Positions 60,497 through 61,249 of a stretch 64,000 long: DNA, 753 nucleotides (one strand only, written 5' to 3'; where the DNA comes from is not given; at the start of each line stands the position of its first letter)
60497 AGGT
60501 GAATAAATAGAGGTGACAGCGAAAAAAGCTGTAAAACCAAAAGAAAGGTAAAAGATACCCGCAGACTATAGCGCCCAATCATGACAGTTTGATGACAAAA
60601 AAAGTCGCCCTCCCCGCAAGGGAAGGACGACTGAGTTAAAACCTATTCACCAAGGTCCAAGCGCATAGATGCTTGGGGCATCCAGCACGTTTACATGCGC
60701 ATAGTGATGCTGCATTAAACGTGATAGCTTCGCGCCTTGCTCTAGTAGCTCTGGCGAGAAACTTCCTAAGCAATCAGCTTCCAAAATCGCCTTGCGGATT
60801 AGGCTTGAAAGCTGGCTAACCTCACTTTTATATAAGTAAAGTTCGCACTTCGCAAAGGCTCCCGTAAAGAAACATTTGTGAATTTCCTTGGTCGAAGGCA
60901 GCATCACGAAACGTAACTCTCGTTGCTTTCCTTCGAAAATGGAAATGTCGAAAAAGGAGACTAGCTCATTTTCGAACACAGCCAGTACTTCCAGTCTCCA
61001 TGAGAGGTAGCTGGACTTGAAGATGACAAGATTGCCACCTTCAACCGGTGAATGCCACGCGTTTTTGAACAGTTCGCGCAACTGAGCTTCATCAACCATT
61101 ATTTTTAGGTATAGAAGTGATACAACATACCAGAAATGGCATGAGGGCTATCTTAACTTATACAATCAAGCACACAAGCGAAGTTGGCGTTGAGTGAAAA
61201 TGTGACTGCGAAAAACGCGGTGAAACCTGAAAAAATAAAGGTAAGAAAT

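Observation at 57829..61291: Tandem array of five autonomous small-gene cassettes, each driven by a near-identical Pho-box-type promoter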

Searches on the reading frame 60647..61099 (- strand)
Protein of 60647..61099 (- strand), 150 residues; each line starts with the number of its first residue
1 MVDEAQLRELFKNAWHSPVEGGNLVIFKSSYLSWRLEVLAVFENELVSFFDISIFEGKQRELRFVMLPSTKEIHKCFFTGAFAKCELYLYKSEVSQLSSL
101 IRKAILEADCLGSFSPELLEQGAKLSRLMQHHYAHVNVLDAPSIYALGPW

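Call 7: search_protein_families(library=pfam, proteins=[window:60647-61099:-], max_evalue=1)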
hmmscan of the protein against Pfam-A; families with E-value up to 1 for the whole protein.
window:60647-61099:- (150 aa): 2 families
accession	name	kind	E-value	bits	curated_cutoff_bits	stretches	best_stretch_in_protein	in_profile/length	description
PF19184.5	DUF5866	-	0.029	14.5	25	1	73-109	30-68/74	Family of unknown function (DUF5866)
PF19438.4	LIN9_C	-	0.2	11.5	26.5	1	41-137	5-95/273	LIN9 C-terminal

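Call 8: search_protein_families(library=ncbifam, proteins=[window:60647-61099:-], max_evalue=1)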
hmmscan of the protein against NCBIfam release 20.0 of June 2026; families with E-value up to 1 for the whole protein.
window:60647-61099:- (150 aa): 0 families

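Call 10: find_encoding_contigs(protein=window:60647-61099:-, flank=10000, max_places=6)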
Protein window:60647-61099:- (150 aa): 1 contig read that carries it; 1 place shown.
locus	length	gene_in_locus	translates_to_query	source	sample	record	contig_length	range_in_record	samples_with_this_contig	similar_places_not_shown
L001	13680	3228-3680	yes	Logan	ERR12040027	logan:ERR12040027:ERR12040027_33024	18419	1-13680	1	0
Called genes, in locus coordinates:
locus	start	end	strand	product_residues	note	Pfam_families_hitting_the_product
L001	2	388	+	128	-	?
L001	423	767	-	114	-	-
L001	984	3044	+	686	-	PF07719:TPR_2 (faint), PF13432:TPR_16 (weak), PF13489:Methyltransf_23 (weak), PF01209:Ubie_methyltran (weak), PF13847:Methyltransf_31, PF08241:Methyltransf_11, PF08242:Methyltransf_12, PF13649:Methyltransf_25, +3 more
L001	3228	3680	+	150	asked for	-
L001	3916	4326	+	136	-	-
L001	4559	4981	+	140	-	-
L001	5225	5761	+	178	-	-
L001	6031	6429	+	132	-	-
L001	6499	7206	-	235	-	PF01144:CoA_trans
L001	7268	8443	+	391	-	PF10098:DUF2336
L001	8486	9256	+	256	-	PF07963:N_methyl (weak)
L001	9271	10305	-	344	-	PF08240:ADH_N, PF16912:Glu_dehyd_C, PF00107:ADH_zinc_N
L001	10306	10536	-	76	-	-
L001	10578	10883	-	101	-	-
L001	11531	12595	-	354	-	PF13524:Glyco_trans_1_2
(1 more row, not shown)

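Call 17: find_homologous_proteins(query=window:60647-61099:-, max_evalue=0.01)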
Query window:60647-61099:- (150 aa): 1 proteins with E <= 0.01 among 26 candidates.
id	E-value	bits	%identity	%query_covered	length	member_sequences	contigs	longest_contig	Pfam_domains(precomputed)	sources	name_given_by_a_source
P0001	1.9e-94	331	100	100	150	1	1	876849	-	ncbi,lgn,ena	-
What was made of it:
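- On PhoB-dependent (Pho-box) promoter: The 876,849-bp NCBI contig (call 17) could not be read beyond the window.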

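Call 18: list_cluster_members(proteins=[window:60647-61099:-, window:60001-60411:-, window:59346-59768:-, window:58566-59102:-, window:57898-58296:-, window:43670-44320:-, window:57121-57828:+, window:55884-57059:-, window:61283-63343:-])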
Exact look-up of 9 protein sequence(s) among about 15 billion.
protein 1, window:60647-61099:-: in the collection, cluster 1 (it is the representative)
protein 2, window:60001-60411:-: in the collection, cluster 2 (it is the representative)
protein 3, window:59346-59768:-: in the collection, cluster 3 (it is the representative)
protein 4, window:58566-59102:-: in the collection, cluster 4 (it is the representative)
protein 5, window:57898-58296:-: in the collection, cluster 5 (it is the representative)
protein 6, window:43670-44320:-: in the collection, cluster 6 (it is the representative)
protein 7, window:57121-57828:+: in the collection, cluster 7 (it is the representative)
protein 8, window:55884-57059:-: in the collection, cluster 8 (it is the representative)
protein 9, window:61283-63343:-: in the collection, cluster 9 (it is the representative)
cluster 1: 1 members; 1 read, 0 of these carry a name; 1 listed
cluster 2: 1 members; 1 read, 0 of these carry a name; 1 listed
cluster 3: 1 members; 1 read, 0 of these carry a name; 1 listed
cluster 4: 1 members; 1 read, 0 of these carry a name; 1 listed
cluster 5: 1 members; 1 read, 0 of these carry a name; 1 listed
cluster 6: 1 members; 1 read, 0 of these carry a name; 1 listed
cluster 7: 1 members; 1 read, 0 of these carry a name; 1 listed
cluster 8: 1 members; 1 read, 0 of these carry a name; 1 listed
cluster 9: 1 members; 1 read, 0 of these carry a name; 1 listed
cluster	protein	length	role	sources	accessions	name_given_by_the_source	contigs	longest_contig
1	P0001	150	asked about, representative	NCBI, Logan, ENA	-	-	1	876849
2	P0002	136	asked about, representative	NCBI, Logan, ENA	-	-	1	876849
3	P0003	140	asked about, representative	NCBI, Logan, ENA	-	-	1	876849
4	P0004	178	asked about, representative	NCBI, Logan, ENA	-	-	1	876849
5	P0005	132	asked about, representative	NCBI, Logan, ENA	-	-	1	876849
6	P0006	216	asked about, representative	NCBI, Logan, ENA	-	-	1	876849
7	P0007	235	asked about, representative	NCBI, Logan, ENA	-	-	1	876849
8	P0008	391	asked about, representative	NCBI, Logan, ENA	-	-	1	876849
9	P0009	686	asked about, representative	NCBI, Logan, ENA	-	-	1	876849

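Call 37: predict_structure(alignment_id=A2)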
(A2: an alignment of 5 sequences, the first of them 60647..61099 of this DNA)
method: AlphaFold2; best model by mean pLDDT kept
length: 150 residues; sequences in the alignment: 5
mean_pLDDT: 50.1   pTM: 0.49
mean pLDDT of the five models: 50.1, 46.9, 41.4, 39.0, 36.2
residues with pLDDT >= 90: 0; 70-90: 7; 50-70: 71; < 50: 72
segments of 3 or more residues with pLDDT < 50: 1-48, 132-150
pLDDT, mean of each block of 10 residues (from residue 1): 36 31 34 38 45 55 63 63 57 69 59 64 62 41 33
secondary structure, 60 per line:
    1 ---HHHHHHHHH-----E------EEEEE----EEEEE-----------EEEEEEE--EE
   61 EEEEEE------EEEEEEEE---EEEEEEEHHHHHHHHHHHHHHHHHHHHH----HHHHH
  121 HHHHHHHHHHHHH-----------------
elements in order: H4-12 E25-29 E34-38 E50-56 E59-66 E73-80 E84-90 H91-111 H116-133

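Call 41: search_protein_families(library=padloc, proteins=[window:60647-61099:-], max_evalue=1)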
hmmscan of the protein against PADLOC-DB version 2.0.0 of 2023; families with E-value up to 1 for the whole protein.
window:60647-61099:- (150 aa): 0 families

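Call 42: search_protein_families(library=phrogs, proteins=[window:60647-61099:-], max_evalue=1)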
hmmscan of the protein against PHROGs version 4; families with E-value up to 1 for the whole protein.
window:60647-61099:- (150 aa): 0 families

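Call 43: search_solved_structures(query=A2, max_evalue=10)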
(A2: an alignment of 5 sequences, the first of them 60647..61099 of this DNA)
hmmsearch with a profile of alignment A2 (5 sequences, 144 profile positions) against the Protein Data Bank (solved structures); distinct sequences matched with E-value up to 10: 0.

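Call 53: search_protein_representatives(alignment_id=A2)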
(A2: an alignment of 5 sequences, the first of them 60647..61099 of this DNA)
Query: 5 sequences, 144 profile positions. Proteins with E-value up to 0.001 (for the whole library): 5; up to 1e-10: 5; up to 1e-30: 4. The best 5 are listed.
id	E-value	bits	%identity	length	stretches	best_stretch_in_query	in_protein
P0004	7.7e-59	214.0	-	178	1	1-144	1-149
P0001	4.8e-48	179.0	-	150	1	1-144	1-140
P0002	1.2e-44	168.0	-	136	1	2-144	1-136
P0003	8.7e-36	139.3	-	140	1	1-143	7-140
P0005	2.3e-23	99.0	-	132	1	2-130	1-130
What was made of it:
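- On Any described protein family (Pfam, NCBIfam, PADLOC, PHROGs, PDB): The profile search of 1.84 billion representatives returns only the five proteins themselves (call 53).
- The cargo is lineage-specific orphan proteins, not phosphate-scavenging functions (calls 17, 53).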

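Call 58: fold_search(model_id=the predicted structure, library=pdb)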
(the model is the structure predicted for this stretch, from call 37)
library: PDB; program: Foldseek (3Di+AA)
matches with E <= 10: 259; with E <= 0.001: 0
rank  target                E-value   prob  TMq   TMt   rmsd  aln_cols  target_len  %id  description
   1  3cwy                  6.5e-02  0.72  0.31  0.34   9.6       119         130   11  Structure of CagD from H. pylori pathogenicity island crystallized in the presence of Cu(II) ions (released 2008-12-30)
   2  3cwx_A                2.2e-01  0.57  0.32  0.36   8.3       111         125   12  Crystal structure of cagd from helicobacter pylori pathogenicity island (released 2008-12-30)
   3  8h1j_A                3.4e-01  0.07  0.18  0.09  20.8       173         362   12  Cryo-EM structure of the TnpB-omegaRNA-target DNA ternary complex (released 2023-04-12)
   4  7pou_A                3.8e-01  0.12  0.19  0.10  11.6        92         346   12  Crystal structure of profragilysin-3 (proBFT-3) from Bacteroides fragilis in complex with hesperetin. (released 2022-09-14)
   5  7poq_A                4.3e-01  0.11  0.19  0.10  12.0        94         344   12  Crystal structure of profragilysin-3 (proBFT-3) from Bacteroides fragilis in complex with foliosidine in P41212. (released 2022-09-14)
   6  7pnd_A                5.4e-01  0.08  0.18  0.10  13.0       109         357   12  Crystal structure of profragilysin-3 (proBFT-3) from Bacteroides fragilis at 1.85 A resolution. (released 2022-09-14)
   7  7pou_B                5.7e-01  0.10  0.19  0.10  11.7        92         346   12  Crystal structure of profragilysin-3 (proBFT-3) from Bacteroides fragilis in complex with hesperetin. (released 2022-09-14)
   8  7poq_B                6.4e-01  0.10  0.19  0.10  11.6        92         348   12  Crystal structure of profragilysin-3 (proBFT-3) from Bacteroides fragilis in complex with foliosidine in P41212. (released 2022-09-14)
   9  8h3x_C                7.2e-01  0.10  0.20  0.11  11.5        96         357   11  Bacteroide Fragilis Toxin in complex with nanobody 282 (released 2023-02-08)
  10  8wen_A                7.2e-01  0.09  0.17  0.10  10.5        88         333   11  Bacteroides fragilis toxin 2 (released 2024-09-25)
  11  8h3y_C                7.6e-01  0.08  0.19  0.10  11.9        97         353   11  Bacteroide Fragilis Toxin in complex with nanobody 327 (released 2023-02-08)
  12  7pol_B                8.1e-01  0.08  0.19  0.10  12.1        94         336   12  Crystal structure of profragilysin-3 (proBFT-3) from Bacteroides fragilis in complex with flumequine (released 2022-09-14)
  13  7pnd_B                8.6e-01  0.08  0.19  0.10  11.7        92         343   12  Crystal structure of profragilysin-3 (proBFT-3) from Bacteroides fragilis at 1.85 A resolution. (released 2022-09-14)
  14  7poo_A                8.6e-01  0.08  0.18  0.10  12.3        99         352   11  Crystal structure of profragilysin-3 (proBFT-3) from Bacteroides fragilis in complex with foliosidine in P212121. (released 2022-09-14)
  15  3mud_A                9.1e-01  0.12  0.19  0.16  12.1        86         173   14  Structure of the Tropomyosin Overlap Complex from Chicken Smooth Muscle (released 2010-06-23)
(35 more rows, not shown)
